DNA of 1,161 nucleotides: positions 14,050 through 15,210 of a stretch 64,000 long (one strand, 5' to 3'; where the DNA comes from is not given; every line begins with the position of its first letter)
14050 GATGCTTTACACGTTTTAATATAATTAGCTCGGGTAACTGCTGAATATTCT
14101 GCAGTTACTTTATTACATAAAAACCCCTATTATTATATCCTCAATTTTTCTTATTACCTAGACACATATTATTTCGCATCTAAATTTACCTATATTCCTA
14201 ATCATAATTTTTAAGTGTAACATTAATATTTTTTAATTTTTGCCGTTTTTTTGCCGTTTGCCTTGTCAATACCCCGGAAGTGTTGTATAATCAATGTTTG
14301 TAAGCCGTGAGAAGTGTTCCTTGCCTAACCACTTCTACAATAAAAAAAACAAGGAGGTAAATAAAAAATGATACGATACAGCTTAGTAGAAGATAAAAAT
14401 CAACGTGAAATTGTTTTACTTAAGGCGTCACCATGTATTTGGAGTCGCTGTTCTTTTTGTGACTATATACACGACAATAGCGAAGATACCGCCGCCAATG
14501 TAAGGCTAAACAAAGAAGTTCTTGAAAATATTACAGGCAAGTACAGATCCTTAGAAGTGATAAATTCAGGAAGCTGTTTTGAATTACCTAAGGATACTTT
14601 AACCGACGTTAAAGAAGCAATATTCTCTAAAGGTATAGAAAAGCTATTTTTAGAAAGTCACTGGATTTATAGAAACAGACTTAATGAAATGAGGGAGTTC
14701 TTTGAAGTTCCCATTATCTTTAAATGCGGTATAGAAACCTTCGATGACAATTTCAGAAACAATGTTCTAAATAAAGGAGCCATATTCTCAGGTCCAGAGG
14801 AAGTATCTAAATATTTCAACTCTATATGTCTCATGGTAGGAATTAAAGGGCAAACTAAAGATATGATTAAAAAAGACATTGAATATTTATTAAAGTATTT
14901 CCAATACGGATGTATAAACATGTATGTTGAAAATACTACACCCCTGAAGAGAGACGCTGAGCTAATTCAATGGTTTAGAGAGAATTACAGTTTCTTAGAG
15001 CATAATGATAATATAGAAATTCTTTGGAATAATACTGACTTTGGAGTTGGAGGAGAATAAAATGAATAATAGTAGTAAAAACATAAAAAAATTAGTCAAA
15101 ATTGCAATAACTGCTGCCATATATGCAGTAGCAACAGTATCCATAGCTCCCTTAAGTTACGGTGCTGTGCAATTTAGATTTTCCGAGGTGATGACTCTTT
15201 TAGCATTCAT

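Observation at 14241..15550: Candidate preQ1-I riboswitch controlling a noncanonical radical-SAM gene plus a QueT transporter: likely queuine/preQ1 salvage module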

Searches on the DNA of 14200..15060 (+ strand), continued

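Call 44: search_rna_families(sources=[L001, L004, L008, L014, L018, L024, L033, L041, L063, L066], threshold=evalue, max_evalue=10)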
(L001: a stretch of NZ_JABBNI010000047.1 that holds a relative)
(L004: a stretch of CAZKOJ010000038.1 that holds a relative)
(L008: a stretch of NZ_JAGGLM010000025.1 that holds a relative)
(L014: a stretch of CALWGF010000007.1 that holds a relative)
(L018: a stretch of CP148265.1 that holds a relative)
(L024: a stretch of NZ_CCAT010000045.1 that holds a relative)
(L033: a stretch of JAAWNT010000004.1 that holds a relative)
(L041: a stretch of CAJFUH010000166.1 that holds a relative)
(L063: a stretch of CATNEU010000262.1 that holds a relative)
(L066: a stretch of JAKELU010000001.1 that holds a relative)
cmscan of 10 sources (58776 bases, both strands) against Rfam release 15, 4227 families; matches with E-value up to 10: 15.
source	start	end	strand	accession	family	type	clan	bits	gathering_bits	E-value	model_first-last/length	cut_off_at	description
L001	2306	2378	-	RF00005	tRNA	Gene; tRNA;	CL00001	70.3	29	2.3e-13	1-71/71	no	tRNA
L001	2384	2455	-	RF00005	tRNA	Gene; tRNA;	CL00001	59.9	29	1.7e-10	1-71/71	no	tRNA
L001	2157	2237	-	RF00005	tRNA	Gene; tRNA;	CL00001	55.3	29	3.1e-09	1-71/71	no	tRNA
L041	6455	6566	-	RF01606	plasmodium_snoR31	Gene; snRNA; snoRNA; HACA-box;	-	32.7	60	1.3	1-145/145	no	small nucleolar RNA snoR31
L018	4187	4247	-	RF03735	mir-1502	Gene; miRNA;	-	29.1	66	1.2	1-59/59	no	mir-1502 microRNA precursor family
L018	4188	4248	+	RF03735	mir-1502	Gene; miRNA;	-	28.7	66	1.4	1-59/59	no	mir-1502 microRNA precursor family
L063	1943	2037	+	RF00506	Thr_leader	Cis-reg; leader;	-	27.5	55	0.48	1-118/118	no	Threonine operon leader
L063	727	772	+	RF00522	PreQ1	Cis-reg; riboswitch;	-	25.8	39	0.46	1-45/45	no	PreQ1 (pre queuosine) riboswitch aptamer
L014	549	629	+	RF01808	MicX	Gene; sRNA;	-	25.3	75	0.16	1-194/194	no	MicX Vibrio cholerae sRNA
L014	533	596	-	RF01808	MicX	Gene; sRNA;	-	24.4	75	0.28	1-194/194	no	MicX Vibrio cholerae sRNA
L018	2949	2991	+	RF00522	PreQ1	Cis-reg; riboswitch;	-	22.8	39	2.7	1-45/45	no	PreQ1 (pre queuosine) riboswitch aptamer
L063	1989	2051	-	RF00506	Thr_leader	Cis-reg; leader;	-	22.2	55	8.5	1-118/118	no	Threonine operon leader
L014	2932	2981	+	RF00522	PreQ1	Cis-reg; riboswitch;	-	20.8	39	8.7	1-45/45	no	PreQ1 (pre queuosine) riboswitch aptamer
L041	1052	1125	-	RF02158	NPPA-AS1_3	Gene; lncRNA;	-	20.2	55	2.9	1-108/108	no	NPPA antisense RNA 1 conserved region 3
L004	2649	2684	-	RF04081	mir-1992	Gene; miRNA;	-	19.8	70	7.9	20-54/75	no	mir-1992 microRNA precursor family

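Call 47: search_rna_families(sources=[L021, L031, L032, L034, L053, L055, L061, L007, L010, L013, L042, L065, L036, L017, L015, L006, L011, L016, L064, L073], threshold=gathering)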
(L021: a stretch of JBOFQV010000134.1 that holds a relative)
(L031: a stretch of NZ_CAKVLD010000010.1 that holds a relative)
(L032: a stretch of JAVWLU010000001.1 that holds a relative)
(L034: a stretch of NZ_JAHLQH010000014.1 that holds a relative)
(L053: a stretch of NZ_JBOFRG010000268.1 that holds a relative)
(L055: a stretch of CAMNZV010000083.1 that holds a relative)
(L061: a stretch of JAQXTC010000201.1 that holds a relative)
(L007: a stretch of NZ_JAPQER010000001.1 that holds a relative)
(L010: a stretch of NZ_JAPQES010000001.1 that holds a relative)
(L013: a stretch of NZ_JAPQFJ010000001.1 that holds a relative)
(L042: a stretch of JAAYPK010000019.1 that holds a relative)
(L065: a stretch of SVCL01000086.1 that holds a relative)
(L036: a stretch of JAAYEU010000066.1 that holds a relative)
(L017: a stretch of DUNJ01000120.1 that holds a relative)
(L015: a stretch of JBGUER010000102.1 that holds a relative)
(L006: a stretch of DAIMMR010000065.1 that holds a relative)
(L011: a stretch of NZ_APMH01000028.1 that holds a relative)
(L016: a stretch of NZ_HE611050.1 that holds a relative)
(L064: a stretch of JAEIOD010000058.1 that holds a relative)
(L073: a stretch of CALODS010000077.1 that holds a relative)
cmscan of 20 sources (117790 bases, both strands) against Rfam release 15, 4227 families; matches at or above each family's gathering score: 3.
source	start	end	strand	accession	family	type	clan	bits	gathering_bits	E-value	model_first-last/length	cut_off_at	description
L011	2692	2764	-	RF00005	tRNA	Gene; tRNA;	CL00001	70.4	29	4.5e-13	1-71/71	no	tRNA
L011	2772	2843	-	RF00005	tRNA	Gene; tRNA;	CL00001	67.3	29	3.1e-12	1-71/71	no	tRNA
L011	2565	2645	-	RF00005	tRNA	Gene; tRNA;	CL00001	53.3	29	2.3e-08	1-71/71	no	tRNA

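Call 49: search_rna_families(source=L053, start=2800, end=3020, threshold=evalue, max_evalue=10, show_alignments=1)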
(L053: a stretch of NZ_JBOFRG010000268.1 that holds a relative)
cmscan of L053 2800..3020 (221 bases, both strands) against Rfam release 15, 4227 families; matches with E-value up to 10: 6.
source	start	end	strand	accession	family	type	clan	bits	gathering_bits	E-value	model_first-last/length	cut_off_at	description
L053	2905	2951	+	RF00522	PreQ1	Cis-reg; riboswitch;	-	25.3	39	0.0024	1-45/45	no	PreQ1 (pre queuosine) riboswitch aptamer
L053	2860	2922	+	RF01164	SNORD107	Gene; snRNA; snoRNA; CD-box;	-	15.1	50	3.3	1-74/74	no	Small nucleolar RNA SNORD107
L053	2876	2988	+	RF01437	S_pombe_snR10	Gene; snRNA; snoRNA; HACA-box;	CL00031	15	50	9.9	1-167/167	no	small nucleolar RNA snR10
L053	2898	2987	-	RF00115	McaS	Gene; sRNA;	CL00106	14.8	42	2.8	1-96/96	no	McaS/IsrA RNA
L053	2858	2946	-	RF03259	MIR1514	Gene; miRNA;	-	14.8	90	5.7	1-110/110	no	MIR1514 microRNA precursor family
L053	2868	2956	-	RF00122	GadY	Gene; sRNA;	-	11.6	45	7.8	1-114/114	no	GadY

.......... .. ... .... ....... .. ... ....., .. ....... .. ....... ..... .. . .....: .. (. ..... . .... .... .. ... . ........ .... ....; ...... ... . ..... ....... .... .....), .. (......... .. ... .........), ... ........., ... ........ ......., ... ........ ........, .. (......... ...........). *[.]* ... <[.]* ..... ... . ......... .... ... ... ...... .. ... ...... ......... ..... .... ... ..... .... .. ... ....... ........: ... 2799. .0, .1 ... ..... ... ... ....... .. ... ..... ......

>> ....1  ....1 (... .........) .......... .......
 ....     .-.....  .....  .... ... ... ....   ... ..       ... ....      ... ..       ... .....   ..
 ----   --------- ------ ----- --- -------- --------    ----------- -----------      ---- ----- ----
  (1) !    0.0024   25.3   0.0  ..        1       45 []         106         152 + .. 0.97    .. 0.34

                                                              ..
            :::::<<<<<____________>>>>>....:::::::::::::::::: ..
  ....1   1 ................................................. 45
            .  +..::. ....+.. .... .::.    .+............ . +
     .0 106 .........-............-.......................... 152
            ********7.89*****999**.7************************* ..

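Call 69: search_with_rna_model(model_id=R1, sources=[window, L001, L002, L003, L004, L005, L008, L014, L020, L022, L033, L035, L041, L054, L063, L082, L090, L093, L094, L116, L131, L148, L155, L160, L165, L195], max_evalue=0.001, make_alignment=true)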
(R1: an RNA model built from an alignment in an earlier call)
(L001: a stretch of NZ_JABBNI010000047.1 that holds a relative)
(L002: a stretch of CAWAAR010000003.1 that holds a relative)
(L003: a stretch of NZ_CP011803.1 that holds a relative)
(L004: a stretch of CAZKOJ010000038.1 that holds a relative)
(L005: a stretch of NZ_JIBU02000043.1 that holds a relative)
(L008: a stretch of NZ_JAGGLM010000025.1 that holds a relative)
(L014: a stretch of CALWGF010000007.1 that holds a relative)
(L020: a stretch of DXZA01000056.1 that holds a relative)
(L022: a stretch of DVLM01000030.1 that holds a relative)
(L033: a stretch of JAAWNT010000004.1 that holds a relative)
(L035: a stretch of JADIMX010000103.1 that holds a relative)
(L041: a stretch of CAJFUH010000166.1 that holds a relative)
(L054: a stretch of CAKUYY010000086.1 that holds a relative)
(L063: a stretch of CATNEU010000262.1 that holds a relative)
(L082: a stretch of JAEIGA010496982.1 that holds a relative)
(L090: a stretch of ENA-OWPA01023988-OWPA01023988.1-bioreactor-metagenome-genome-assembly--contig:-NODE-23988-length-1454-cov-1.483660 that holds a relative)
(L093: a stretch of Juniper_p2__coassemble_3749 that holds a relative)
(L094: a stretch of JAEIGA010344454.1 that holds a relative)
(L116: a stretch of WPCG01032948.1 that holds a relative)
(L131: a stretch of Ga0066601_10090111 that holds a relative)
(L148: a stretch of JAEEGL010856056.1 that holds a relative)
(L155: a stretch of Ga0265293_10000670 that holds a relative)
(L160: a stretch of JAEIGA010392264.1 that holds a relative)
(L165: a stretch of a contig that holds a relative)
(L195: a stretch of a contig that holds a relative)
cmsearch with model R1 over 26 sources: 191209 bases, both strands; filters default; matches with E-value up to 0.001: 26.
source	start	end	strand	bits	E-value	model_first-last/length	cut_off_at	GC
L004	1410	1465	+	77.5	9.6e-13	1-56/56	no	0.32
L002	2939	2994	+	75.9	2e-12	1-56/56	no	0.32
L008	2941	2996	+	74.4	3.8e-12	1-56/56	no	0.34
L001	2937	2994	+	72.4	9.7e-12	1-56/56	no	0.33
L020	2930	2983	+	72.3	9.8e-12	1-56/56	no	0.31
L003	2938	2995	+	71.3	1.5e-11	1-56/56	no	0.31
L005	2939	2996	+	71.3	1.5e-11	1-56/56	no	0.31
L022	1266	1319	+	70.8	1.9e-11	1-56/56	no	0.35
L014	2930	2983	+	70.5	2.3e-11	1-56/56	no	0.35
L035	33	86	+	69.4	3.6e-11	1-56/56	no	0.37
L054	2560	2613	+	66.9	1.1e-10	1-56/56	no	0.28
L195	6944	6997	-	65.2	2.3e-10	1-56/56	no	0.31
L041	2942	2995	+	64.2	3.7e-10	1-56/56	no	0.3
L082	150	201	+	60.8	1.7e-09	1-56/56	no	0.31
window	14305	14360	+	60.6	1.8e-09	1-56/56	no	0.39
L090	726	779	+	60.5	1.9e-09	1-56/56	no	0.28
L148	5365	5418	+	58.3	5e-09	1-56/56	no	0.35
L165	1526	1577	-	58.2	5.3e-09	1-56/56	no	0.31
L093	5292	5345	+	56.9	9.4e-09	1-56/56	no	0.3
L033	2940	2993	+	53.7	3.9e-08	1-56/56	no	0.31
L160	50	101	+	52.1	8e-08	1-56/56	no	0.37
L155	994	1043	-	47.4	6.5e-07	1-56/56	no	0.3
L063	725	774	+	47.3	6.8e-07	1-56/56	no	0.4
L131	1033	1086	+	45.9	1.2e-06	1-56/56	no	0.46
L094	2063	2112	+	44.5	2.4e-06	1-56/56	no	0.4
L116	12532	12577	+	34.4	0.00021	1-56/56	no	0.39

Alignment A5: 26 matches aligned to the model, 58 columns, each read 5' to 3' on its own strand. Consensus structure (alignment columns), stored with it:
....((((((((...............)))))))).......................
